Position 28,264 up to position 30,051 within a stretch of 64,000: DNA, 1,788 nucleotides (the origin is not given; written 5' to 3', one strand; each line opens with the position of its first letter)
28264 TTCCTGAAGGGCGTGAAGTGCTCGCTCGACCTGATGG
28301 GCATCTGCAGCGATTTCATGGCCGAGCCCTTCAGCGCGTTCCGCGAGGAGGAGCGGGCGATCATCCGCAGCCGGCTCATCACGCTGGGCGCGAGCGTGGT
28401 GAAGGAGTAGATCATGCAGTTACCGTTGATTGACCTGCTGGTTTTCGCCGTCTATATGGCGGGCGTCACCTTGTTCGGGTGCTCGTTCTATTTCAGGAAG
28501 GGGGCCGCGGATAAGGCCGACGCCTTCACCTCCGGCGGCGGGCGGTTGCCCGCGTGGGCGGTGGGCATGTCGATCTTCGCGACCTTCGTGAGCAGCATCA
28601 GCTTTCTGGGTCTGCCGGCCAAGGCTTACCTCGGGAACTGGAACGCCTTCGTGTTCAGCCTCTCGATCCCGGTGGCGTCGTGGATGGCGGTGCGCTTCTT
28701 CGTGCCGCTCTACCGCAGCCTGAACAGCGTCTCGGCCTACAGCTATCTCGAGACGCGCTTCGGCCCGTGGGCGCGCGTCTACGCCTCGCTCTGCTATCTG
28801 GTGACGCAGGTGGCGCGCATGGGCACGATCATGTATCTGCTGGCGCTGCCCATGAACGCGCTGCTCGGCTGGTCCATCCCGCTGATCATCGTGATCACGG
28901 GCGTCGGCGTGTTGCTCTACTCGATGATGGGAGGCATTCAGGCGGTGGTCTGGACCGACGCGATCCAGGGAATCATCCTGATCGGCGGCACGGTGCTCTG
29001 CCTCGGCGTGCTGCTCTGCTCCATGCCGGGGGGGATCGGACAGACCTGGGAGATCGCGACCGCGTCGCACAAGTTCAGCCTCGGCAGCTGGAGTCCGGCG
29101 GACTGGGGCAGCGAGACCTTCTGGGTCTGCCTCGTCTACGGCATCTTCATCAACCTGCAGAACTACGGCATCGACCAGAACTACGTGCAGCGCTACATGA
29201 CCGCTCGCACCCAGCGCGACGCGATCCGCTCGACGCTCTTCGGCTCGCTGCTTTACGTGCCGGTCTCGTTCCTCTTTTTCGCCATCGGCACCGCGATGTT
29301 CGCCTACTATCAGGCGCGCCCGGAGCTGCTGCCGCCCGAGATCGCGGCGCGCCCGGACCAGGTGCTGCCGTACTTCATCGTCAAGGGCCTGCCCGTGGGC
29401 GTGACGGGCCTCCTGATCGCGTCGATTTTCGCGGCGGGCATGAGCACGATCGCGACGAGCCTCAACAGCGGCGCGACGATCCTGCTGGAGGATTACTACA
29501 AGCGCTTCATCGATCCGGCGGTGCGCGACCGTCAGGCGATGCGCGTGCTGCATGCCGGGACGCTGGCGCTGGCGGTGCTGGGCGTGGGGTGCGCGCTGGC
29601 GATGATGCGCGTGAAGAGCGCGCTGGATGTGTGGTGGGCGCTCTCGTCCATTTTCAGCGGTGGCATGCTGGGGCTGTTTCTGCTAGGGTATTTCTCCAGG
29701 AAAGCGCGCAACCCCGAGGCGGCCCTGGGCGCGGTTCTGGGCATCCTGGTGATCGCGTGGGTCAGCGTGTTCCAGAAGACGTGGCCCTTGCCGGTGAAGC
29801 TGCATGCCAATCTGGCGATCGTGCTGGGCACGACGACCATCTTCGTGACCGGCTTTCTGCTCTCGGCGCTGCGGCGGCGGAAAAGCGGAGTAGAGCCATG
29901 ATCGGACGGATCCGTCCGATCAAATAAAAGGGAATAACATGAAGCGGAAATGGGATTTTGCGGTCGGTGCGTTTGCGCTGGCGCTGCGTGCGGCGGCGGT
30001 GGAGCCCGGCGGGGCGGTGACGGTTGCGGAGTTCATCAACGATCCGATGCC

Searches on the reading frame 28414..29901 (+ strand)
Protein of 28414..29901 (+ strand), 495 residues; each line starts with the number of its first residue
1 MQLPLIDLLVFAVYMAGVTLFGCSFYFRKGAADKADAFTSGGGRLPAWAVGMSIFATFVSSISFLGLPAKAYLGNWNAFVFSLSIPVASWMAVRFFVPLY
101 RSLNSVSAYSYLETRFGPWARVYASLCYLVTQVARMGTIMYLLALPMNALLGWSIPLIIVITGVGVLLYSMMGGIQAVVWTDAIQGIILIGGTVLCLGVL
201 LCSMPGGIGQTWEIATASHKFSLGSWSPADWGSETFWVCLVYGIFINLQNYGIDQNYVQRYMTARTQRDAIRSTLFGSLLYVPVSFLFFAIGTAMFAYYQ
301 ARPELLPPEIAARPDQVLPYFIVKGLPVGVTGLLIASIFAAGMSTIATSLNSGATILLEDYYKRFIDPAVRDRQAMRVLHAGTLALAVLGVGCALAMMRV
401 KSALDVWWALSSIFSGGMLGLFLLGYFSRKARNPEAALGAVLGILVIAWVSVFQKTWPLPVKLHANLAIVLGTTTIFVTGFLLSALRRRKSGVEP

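Call 9: search_protein_families(library=pfam, proteins=[window:28414-29901:+], max_evalue=0.001)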
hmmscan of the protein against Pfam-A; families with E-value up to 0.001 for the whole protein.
window:28414-29901:+ (495 aa): 1 family
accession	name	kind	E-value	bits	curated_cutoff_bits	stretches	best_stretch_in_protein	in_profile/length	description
PF00474.23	SSF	-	1.3e-45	156.4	22.8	1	40-443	3-406/406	Sodium:solute symporter family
